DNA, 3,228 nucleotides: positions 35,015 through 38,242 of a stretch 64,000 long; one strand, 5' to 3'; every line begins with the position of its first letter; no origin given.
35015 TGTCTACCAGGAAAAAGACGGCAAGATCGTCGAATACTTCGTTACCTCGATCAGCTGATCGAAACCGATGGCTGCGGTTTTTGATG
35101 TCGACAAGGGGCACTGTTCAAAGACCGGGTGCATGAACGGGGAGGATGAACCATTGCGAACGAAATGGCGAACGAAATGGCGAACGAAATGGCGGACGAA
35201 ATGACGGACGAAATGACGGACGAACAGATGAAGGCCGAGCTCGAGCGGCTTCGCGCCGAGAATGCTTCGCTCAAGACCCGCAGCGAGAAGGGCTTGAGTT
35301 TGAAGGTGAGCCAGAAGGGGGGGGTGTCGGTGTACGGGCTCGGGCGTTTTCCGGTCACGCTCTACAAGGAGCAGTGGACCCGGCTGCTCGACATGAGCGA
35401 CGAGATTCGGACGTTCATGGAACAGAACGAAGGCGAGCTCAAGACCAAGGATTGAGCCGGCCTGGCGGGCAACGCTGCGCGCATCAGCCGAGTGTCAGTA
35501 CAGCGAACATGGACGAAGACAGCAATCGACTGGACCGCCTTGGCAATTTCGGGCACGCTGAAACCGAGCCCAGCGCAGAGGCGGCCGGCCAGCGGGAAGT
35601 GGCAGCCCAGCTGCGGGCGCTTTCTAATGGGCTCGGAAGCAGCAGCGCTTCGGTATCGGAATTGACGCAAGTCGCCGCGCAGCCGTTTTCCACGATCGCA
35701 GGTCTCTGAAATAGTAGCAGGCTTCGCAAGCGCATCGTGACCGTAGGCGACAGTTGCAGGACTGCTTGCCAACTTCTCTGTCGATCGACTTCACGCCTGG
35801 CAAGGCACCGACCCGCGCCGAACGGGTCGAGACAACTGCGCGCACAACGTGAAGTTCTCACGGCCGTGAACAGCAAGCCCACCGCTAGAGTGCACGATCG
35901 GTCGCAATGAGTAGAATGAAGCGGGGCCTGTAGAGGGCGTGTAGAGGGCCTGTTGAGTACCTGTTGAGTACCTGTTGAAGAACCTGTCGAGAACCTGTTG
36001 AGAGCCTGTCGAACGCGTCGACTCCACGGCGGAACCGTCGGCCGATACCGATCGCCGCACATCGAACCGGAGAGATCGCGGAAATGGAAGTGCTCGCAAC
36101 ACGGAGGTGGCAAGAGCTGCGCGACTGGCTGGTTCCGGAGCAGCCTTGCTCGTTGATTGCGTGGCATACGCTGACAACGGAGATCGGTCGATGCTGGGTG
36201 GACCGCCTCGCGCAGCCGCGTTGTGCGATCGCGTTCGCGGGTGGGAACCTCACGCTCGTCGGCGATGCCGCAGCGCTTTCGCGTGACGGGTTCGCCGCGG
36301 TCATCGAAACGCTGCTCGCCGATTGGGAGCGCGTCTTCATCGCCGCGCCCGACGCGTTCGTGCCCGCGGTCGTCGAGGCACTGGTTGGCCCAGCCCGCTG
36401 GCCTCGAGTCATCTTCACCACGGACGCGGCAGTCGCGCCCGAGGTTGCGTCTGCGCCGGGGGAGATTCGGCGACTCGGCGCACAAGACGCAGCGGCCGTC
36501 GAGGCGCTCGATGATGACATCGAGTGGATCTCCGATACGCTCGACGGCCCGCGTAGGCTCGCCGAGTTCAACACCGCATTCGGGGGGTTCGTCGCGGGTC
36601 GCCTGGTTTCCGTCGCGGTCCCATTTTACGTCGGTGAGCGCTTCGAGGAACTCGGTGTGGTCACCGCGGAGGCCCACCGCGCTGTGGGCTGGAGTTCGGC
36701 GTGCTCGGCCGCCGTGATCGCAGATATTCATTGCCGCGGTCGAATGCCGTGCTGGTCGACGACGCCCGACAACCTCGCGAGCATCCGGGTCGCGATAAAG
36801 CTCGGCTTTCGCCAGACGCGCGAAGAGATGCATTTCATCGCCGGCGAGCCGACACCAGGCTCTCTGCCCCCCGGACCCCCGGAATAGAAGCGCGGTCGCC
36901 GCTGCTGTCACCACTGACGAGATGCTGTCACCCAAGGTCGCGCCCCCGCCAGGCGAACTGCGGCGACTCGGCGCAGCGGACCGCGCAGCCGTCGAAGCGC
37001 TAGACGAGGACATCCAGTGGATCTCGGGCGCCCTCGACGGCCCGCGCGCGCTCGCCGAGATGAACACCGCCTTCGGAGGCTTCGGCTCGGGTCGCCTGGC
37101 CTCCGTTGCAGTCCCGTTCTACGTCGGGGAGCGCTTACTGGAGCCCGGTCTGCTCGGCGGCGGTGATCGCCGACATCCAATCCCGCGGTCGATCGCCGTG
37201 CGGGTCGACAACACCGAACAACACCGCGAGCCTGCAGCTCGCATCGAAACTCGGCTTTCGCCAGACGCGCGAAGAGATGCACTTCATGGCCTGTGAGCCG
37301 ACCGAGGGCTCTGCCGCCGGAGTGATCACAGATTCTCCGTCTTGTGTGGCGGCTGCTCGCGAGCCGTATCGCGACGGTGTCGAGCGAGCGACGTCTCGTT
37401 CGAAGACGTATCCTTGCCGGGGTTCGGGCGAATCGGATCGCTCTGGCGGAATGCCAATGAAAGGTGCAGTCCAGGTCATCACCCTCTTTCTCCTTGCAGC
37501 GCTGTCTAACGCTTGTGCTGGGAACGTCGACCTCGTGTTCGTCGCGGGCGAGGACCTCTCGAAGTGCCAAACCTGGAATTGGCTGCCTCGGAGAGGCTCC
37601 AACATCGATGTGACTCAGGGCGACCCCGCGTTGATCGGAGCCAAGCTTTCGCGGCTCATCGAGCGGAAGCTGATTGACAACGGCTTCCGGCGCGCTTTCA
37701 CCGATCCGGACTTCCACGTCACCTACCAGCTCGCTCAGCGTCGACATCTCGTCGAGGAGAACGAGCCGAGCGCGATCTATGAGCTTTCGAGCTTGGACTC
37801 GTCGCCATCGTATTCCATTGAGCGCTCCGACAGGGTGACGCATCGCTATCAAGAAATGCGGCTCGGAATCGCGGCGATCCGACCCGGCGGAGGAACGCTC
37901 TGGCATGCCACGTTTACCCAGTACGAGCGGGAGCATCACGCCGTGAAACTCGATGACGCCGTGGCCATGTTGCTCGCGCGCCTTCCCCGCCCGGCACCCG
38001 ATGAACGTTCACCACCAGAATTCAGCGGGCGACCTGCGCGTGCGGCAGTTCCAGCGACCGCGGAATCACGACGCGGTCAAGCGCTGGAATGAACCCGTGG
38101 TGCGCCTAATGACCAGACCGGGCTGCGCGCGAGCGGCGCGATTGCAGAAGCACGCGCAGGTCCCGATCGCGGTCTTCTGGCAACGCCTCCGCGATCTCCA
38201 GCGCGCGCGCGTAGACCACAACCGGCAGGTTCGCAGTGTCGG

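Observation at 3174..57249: Recurrent architecture: unrelated short tandem arrays placed at gene 5' ends throughout the window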

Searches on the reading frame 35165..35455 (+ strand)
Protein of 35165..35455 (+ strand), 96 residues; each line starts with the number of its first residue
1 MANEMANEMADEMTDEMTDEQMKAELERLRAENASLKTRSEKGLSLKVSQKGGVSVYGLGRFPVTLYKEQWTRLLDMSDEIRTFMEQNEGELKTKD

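Call 8: search_protein_families(library=pfam, proteins=[window:35165-35455:+])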
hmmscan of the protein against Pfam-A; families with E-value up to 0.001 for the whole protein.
window:35165-35455:+ (96 aa): 0 families

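Call 29: find_homologous_proteins(query=window:35165-35455:+, max_evalue=0.001)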
Query window:35165-35455:+ (96 aa): 8000 proteins with E <= 0.001 among 8000 candidates; the best 120 are listed.
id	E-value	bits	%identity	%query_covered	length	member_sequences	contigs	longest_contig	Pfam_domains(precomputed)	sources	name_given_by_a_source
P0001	2.5e-45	170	94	92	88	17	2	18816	-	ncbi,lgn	-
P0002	4.0e-43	163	95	85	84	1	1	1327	-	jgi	jgi:hypothetical protein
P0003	6.3e-43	162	96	85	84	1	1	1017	-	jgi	jgi:hypothetical protein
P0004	1.3e-42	161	94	88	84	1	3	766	-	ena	-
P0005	1.5e-42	161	93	88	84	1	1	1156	-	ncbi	-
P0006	3.5e-42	159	92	88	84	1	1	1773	-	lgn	-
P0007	5.6e-42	159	90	88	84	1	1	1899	-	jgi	-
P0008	7.8e-36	139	81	86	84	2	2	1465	-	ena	-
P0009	4.0e-35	137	78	86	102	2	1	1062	-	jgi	jgi:hypothetical protein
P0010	4.3e-35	137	78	86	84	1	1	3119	-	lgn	-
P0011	1.0e-34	136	81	86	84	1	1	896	-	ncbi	-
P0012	1.3e-34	135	81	86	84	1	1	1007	-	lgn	-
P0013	1.6e-34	135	79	88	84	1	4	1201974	-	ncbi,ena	-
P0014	1.9e-34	135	78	86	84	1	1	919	-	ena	-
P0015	2.0e-34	135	81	86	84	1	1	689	-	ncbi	-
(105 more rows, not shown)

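Call 31: list_cluster_members(proteins=[P0001, window:35165-35455:+])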
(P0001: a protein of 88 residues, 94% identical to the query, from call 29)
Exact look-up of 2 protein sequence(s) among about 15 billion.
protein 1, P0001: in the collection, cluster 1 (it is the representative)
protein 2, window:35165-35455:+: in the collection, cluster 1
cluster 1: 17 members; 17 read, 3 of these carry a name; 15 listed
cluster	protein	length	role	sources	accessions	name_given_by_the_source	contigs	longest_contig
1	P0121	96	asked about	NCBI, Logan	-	-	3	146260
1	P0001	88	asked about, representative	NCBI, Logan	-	-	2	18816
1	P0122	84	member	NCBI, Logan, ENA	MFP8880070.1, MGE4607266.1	MAG: hypothetical protein AAEJ52_11035 [Myxococcota bacterium]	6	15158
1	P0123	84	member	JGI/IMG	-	hypothetical protein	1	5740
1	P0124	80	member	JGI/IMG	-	hypothetical protein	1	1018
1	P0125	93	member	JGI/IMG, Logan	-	-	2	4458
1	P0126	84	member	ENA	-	-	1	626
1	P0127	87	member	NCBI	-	-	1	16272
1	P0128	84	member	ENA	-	-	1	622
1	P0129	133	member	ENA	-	-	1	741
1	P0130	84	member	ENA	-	-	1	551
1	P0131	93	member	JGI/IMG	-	-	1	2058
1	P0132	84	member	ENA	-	-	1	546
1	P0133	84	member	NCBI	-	-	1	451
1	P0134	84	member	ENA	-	-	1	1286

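Call 33: find_encoding_contigs(protein=P0001, flank=10000, max_places=4)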
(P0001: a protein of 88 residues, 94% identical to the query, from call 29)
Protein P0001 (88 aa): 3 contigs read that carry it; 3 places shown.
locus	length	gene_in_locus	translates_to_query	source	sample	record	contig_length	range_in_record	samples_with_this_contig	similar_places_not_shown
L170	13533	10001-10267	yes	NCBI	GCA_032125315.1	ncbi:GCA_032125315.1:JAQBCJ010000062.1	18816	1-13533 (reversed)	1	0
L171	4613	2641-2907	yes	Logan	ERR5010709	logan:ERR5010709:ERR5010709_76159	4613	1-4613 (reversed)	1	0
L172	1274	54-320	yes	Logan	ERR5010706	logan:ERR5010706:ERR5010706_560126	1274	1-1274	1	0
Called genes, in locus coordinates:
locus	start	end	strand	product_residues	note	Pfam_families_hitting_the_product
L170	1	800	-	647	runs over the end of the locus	PF01435:Peptidase_M48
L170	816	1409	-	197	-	PF04011:LemA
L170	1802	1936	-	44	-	PF13561:adh_short_C2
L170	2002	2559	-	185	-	-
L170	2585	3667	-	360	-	PF19315:MC_hydratase, PF01575:MaoC_dehydratas, PF13452:FAS1_DH_region (weak)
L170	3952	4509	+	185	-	PF22769:DCD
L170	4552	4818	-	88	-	-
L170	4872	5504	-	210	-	PF07947:YhhN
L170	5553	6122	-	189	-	PF01871:AMMECR1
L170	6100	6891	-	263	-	PF01875:Memo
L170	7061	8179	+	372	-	PF04055:Radical_SAM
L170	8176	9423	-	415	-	PF02515:CoA_transf_3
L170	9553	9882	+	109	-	PF12680:SnoaL_2 (faint)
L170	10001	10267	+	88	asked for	-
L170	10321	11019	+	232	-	PF22636:FlK (faint), PF13279:4HBT_2 (faint), PF03061:4HBT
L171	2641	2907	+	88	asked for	-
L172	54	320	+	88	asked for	-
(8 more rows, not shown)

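Call 34: find_encoding_contigs(protein=P0122, flank=10000, max_places=4)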
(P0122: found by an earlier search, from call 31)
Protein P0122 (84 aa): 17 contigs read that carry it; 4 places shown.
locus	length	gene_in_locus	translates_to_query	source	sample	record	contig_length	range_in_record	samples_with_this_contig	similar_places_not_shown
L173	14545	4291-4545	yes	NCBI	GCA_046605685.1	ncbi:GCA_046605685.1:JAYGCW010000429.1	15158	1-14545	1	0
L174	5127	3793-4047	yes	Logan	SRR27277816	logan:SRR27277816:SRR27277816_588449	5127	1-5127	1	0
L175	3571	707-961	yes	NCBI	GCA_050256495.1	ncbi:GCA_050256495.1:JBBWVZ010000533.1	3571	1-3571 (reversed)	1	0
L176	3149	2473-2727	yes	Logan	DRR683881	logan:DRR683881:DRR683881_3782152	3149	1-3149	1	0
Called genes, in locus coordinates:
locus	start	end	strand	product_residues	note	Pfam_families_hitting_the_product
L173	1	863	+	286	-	PF04055:Radical_SAM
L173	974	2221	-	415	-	PF02515:CoA_transf_3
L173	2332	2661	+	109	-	PF12680:SnoaL_2 (weak)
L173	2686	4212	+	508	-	PF00884:Sulfatase, PF01663:Phosphodiest, PF16347:SGSH_C, PF14707:Sulfatase_C (faint)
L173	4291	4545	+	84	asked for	-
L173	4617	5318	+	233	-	PF03061:4HBT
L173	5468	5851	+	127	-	-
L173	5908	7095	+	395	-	PF02771:Acyl-CoA_dh_N, PF02770:Acyl-CoA_dh_M, PF00441:Acyl-CoA_dh_1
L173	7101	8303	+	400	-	PF02515:CoA_transf_3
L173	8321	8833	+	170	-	PF13452:FAS1_DH_region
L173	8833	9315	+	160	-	-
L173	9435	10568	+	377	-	PF02771:Acyl-CoA_dh_N, PF02770:Acyl-CoA_dh_M, PF00441:Acyl-CoA_dh_1, PF08028:Acyl-CoA_dh_2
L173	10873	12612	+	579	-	PF13231:PMT_2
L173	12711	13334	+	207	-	PF00857:Isochorismatase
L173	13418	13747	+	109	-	PF08755:YccV-like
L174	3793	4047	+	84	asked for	-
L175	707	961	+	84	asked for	-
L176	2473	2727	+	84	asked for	-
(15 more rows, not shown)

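Call 35: find_encoding_contigs(protein=P0127, flank=10000, max_places=4)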
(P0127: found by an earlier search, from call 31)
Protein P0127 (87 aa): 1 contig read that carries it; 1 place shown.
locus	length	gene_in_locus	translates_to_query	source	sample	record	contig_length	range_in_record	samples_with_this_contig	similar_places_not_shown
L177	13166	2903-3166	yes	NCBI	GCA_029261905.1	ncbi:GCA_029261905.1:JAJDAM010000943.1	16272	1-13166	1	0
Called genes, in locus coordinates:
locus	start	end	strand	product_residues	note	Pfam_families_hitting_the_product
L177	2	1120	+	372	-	?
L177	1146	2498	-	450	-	PF02515:CoA_transf_3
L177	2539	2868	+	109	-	PF12680:SnoaL_2 (weak)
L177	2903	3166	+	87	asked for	-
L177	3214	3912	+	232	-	PF03061:4HBT (weak)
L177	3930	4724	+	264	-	PF12746:GNAT_acetyltran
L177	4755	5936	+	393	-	PF02771:Acyl-CoA_dh_N, PF02770:Acyl-CoA_dh_M, PF00441:Acyl-CoA_dh_1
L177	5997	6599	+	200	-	PF13590:DUF4136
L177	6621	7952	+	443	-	-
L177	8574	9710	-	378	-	-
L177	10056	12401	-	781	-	PF07719:TPR_2 (faint), PF12895:ANAPC3 (faint), PF13174:TPR_6 (faint), PF13371:TPR_9 (faint), PF13414:TPR_11 (faint), PF13428:TPR_14 (faint), PF13432:TPR_16 (weak), PF14559:TPR_19, +8 more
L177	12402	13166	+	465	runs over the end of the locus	PF00884:Sulfatase, PF01663:Phosphodiest, PF16347:SGSH_C (weak)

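Call 65: search_protein_families(library=ncbifam, proteins=[window:35165-35455:+], max_evalue=0.01)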
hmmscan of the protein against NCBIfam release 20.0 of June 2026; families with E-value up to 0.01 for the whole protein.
window:35165-35455:+ (96 aa): 0 families

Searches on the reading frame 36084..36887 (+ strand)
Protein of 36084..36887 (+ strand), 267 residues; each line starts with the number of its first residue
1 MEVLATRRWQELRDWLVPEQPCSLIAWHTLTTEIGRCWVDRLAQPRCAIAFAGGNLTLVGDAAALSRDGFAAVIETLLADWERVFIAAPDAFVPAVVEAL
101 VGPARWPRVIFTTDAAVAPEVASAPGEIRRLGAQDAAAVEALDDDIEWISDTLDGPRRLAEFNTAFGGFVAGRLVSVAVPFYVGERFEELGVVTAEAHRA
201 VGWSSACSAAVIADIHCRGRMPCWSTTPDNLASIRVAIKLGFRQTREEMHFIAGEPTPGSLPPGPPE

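Call 8: search_protein_families(library=pfam, proteins=[window:36084-36887:+])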
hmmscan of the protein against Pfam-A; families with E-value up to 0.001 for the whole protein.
window:36084-36887:+ (267 aa): 2 families
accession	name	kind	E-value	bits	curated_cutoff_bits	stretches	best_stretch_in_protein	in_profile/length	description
PF12746.13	GNAT_acetyltran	-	1.4e-17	64.6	26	1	25-247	11-239/243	GNAT acetyltransferase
PF08445.16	FR47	-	2.6e-05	24.6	22.1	1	191-248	26-83/86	FR47-like protein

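Call 25: find_encoding_contigs(protein=window:36084-36887:+, flank=3000, max_places=10)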
Protein window:36084-36887:+ (267 aa): 2 contigs read that carry it; 2 places shown.
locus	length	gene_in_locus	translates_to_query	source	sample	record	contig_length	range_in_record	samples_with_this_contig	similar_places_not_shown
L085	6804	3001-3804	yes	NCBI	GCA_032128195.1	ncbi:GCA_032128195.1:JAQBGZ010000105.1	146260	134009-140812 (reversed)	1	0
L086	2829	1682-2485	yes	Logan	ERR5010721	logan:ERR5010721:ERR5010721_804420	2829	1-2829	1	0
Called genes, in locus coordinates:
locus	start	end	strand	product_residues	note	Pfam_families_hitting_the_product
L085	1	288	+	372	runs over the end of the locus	PF04055:Radical_SAM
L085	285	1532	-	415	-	PF02515:CoA_transf_3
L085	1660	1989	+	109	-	PF12680:SnoaL_2 (weak)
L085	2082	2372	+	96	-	-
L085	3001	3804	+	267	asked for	PF12746:GNAT_acetyltran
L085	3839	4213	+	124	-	-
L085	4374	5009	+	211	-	PF13590:DUF4136 (weak)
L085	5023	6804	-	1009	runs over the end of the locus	PF01564:Spermine_synth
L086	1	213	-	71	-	?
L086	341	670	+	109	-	PF12680:SnoaL_2 (weak)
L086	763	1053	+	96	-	-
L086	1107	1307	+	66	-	-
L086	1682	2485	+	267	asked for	PF12746:GNAT_acetyltran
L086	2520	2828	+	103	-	?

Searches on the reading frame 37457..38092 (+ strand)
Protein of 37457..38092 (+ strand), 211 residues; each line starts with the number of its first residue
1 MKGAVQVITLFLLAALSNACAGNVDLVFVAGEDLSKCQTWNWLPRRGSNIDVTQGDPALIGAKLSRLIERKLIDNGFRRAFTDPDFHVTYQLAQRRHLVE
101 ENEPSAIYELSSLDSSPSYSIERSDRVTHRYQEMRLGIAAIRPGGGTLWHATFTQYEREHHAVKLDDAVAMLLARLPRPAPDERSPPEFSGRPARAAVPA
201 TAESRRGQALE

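Call 46: search_protein_families(library=pfam, max_evalue=0.00001, proteins=[window:37457-38092:+])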
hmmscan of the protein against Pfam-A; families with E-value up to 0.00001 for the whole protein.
window:37457-38092:+ (211 aa): 1 family
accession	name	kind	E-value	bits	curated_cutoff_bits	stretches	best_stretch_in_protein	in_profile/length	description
PF13590.11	DUF4136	-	1.6e-06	29.1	32.8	1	32-177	9-151/152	Domain of unknown function (DUF4136)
